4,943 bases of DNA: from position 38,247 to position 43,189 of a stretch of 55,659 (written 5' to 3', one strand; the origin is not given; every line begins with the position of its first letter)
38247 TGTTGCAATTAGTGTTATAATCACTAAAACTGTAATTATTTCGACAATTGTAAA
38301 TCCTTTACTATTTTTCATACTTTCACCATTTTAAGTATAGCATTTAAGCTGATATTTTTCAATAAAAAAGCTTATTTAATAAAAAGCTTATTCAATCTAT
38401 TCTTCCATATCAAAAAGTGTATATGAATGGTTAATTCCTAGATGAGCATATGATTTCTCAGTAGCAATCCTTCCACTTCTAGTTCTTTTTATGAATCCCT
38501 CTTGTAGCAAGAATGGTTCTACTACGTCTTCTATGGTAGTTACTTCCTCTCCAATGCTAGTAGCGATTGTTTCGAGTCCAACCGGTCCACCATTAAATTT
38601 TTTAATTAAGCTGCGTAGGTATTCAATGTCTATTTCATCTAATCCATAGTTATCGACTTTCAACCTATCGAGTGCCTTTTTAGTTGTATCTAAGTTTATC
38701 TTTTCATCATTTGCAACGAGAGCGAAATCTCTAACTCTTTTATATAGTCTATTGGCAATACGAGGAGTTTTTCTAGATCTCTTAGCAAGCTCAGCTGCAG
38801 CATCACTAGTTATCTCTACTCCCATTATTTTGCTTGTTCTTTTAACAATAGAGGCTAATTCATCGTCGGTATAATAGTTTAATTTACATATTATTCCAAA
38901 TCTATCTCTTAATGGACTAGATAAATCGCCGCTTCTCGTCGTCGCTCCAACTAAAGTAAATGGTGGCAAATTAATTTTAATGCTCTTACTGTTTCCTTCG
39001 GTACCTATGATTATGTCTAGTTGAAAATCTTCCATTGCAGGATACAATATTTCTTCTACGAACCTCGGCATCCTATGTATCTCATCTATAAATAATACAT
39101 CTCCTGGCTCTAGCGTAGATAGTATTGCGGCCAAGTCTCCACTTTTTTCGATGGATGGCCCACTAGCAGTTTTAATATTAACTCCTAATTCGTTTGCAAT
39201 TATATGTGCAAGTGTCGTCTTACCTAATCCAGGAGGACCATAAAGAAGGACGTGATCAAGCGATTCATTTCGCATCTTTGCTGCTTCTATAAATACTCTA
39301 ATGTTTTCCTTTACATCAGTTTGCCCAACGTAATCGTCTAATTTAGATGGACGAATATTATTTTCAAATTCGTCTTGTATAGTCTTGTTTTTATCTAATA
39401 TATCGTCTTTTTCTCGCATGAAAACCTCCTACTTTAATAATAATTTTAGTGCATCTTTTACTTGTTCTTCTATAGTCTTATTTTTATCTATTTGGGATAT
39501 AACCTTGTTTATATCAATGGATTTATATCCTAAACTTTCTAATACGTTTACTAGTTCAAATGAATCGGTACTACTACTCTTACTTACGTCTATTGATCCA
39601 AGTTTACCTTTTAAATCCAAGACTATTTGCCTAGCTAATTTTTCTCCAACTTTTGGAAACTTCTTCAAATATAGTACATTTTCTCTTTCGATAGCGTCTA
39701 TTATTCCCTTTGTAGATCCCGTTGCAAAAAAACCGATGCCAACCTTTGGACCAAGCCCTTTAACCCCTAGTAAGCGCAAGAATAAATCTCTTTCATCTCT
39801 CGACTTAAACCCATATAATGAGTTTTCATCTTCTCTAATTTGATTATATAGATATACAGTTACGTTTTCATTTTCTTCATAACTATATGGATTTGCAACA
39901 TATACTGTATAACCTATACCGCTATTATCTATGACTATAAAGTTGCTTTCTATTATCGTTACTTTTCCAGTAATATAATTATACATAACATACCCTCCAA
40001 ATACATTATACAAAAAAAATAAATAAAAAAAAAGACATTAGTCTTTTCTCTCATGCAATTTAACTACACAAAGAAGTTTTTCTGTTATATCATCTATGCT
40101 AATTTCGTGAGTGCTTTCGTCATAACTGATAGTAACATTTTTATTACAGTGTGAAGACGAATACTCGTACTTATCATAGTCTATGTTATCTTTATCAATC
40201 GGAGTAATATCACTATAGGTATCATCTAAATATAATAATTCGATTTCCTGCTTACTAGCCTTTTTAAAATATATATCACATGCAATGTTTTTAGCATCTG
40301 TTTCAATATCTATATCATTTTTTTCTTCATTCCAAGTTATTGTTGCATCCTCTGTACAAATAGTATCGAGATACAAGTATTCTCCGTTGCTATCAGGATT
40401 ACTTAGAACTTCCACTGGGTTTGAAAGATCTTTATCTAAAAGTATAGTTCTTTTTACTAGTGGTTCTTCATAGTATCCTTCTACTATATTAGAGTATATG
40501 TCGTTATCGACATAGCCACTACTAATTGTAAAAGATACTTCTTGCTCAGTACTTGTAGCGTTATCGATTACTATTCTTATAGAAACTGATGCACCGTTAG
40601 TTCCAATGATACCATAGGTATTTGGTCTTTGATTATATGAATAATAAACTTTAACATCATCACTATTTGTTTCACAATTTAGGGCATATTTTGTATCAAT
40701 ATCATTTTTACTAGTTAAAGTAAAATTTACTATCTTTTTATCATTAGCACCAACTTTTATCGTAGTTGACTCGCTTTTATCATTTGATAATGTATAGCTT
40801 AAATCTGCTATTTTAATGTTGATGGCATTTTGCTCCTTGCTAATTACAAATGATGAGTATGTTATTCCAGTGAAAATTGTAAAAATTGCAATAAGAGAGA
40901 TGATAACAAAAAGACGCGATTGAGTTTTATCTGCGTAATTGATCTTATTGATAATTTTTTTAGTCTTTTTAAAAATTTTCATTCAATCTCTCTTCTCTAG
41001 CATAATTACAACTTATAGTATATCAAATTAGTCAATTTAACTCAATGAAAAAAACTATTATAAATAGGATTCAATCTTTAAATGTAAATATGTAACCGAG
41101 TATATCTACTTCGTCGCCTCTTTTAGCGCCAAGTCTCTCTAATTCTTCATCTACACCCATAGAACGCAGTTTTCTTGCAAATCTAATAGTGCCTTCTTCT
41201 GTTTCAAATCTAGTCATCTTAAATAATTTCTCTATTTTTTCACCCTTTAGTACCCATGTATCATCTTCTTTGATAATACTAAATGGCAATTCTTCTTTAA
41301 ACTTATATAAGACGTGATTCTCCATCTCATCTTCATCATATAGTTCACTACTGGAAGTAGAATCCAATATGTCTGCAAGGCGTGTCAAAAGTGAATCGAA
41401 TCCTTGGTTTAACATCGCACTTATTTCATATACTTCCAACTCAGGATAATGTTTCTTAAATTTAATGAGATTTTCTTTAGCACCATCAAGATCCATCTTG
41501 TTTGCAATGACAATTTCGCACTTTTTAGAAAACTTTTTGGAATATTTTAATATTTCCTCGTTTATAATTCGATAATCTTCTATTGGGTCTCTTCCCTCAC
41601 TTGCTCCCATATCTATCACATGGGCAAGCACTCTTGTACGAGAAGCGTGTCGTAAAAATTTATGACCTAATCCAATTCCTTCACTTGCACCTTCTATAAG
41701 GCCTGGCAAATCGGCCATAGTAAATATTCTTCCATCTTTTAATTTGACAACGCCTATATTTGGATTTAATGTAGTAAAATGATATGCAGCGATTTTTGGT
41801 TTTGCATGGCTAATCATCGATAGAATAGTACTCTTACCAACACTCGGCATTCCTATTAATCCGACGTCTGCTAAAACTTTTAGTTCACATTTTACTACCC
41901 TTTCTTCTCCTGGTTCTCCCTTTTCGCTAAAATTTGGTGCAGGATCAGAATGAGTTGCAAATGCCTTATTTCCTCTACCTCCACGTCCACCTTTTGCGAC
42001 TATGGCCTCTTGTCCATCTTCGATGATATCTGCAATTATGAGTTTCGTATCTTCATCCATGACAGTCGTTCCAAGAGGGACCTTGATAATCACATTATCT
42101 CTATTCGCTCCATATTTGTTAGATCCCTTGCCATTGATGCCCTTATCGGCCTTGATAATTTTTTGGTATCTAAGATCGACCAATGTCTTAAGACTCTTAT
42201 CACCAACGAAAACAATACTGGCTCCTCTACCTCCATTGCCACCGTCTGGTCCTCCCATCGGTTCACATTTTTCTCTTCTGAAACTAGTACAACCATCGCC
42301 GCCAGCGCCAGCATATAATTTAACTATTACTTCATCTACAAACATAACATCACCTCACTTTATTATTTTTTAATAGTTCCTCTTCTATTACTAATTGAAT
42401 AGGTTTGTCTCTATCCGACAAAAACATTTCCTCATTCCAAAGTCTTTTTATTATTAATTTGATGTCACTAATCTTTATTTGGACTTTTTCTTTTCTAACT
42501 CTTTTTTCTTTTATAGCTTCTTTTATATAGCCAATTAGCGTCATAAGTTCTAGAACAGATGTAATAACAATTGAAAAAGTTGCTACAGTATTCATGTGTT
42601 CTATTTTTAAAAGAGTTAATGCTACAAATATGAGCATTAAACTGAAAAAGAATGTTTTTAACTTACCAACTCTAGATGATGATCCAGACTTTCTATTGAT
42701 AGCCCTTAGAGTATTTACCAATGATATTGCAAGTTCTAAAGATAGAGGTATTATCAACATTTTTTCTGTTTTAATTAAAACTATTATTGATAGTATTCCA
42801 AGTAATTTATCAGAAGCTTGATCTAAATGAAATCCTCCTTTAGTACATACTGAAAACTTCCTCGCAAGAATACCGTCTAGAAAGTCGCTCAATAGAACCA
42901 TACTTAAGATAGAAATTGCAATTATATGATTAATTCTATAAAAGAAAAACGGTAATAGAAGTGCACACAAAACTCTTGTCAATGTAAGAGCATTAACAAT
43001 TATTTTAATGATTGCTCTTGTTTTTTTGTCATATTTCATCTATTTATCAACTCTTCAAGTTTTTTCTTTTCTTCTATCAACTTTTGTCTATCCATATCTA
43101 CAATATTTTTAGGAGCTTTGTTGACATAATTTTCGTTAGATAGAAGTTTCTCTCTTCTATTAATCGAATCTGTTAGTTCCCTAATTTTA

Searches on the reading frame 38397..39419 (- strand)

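Call 80: search_protein_families(library=pfam, proteins=[window:38397-39419:-], max_evalue=0.001)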
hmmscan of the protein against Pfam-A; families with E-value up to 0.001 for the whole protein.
window:38397-39419:- (340 aa): 16 families
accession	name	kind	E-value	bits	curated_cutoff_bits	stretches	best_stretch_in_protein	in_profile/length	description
PF05496.18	RuvB_N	-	3.8e-78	261.2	27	1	22-180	1-159/159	Holliday junction DNA helicase RuvB P-loop domain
PF17864.7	AAA_lid_4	-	3e-28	97.8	27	1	183-256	1-74/74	RuvB AAA lid domain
PF05491.19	RuvB_C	-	7e-28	96.8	24.7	1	258-327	2-71/72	RuvB C-terminal winged helix domain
PF00004.35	AAA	-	5.6e-22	79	21.2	1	57-180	1-129/131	ATPase family associated with various cellular activities (AAA)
PF07728.20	AAA_5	-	2.8e-09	37.5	22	1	56-174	1-139/139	AAA domain (dynein-related subfamily)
PF13173.12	AAA_14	-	6.4e-06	26.6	27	1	57-138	5-95/129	AAA domain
PF06068.19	TIP49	-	6.5e-06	26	23.8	1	26-83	22-79/347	TIP49 P-loop domain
PF05673.19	DUF815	-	4.6e-05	23.1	23.8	0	27-79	27-78/249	Protein of unknown function (DUF815)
PF01078.27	Mg_chelatase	-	8.4e-05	22.5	20.3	0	54-75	22-43/207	Magnesium chelatase, subunit ChlI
PF20720.3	nSTAND3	-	0.00018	21.6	27.2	1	46-78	10-41/155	Novel STAND NTPase 3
PF13191.12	AAA_16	-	0.00028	21.9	32.6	0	50-79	20-49/167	AAA ATPase domain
PF00910.28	RNA_helicase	-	0.00035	21.5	21.5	1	57-119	1-63/105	RNA helicase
PF13401.12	AAA_22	-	0.00041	21.1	27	0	56-79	7-33/130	AAA domain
PF00158.32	Sigma54_activat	-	0.00047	20.3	20.2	0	39-77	7-45/168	Sigma-54 interaction domain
PF07726.17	AAA_3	-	0.00048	20.5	27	0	56-83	1-28/131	ATPase family associated with various cellular activities (AAA)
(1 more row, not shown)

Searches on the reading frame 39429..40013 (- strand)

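Call 80: search_protein_families(library=pfam, proteins=[window:39429-40013:-], max_evalue=0.001)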
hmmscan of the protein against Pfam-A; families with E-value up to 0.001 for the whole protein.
window:39429-40013:- (194 aa): 3 families
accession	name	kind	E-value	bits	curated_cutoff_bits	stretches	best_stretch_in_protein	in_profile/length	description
PF01330.27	RuvA_N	-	1.1e-15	57.9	23.6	1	10-68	1-61/61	RuvA N terminal domain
PF07499.19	RuvA_C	-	2.3e-08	34.8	24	1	154-192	6-46/47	RuvA, C-terminal domain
PF14520.12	HHH_5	-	5e-08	33.7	27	1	78-135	1-56/57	Helix-hairpin-helix domain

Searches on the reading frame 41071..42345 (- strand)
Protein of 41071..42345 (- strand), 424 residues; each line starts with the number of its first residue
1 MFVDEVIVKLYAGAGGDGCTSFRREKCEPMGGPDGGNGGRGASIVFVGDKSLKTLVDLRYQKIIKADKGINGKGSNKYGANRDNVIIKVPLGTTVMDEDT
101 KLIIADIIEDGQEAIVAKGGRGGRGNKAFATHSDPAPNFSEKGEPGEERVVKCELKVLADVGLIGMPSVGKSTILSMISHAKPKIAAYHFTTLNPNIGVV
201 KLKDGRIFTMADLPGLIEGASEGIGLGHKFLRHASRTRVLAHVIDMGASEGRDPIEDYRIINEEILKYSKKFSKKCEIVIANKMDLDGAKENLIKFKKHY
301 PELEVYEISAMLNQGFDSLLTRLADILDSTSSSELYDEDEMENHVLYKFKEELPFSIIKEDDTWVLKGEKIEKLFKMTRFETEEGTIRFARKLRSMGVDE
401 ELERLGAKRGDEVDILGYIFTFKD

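Call 80: search_protein_families(library=pfam, proteins=[window:41071-42345:-], max_evalue=0.001)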
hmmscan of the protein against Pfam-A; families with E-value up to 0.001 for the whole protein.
window:41071-42345:- (424 aa): 4 families
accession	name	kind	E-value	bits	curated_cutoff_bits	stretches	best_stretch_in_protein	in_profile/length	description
PF01018.28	GTP1_OBG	-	3.9e-56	189.4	27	1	3-157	1-155/155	GTP1/OBG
PF01926.29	MMR_HSR1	-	1.4e-22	80.4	21.9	1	160-283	1-113/113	50S ribosome-binding GTPase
PF09269.16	DUF1967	-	2.1e-21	76.2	27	1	355-422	1-70/70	Domain of unknown function (DUF1967)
PF02421.24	FeoB_N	-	7.6e-07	29.2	27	1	161-216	3-57/156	Ferrous iron transport protein B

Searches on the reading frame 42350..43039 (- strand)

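Call 80: search_protein_families(library=pfam, proteins=[window:42350-43039:-], max_evalue=0.001)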
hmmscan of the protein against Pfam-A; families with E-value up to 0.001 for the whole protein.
window:42350-43039:- (229 aa): 1 family
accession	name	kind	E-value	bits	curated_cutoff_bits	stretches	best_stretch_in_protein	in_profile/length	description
PF01066.26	CDP-OH_P_transf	-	1.5e-18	68.1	22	1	14-155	3-145/152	CDP-alcohol phosphatidyltransferase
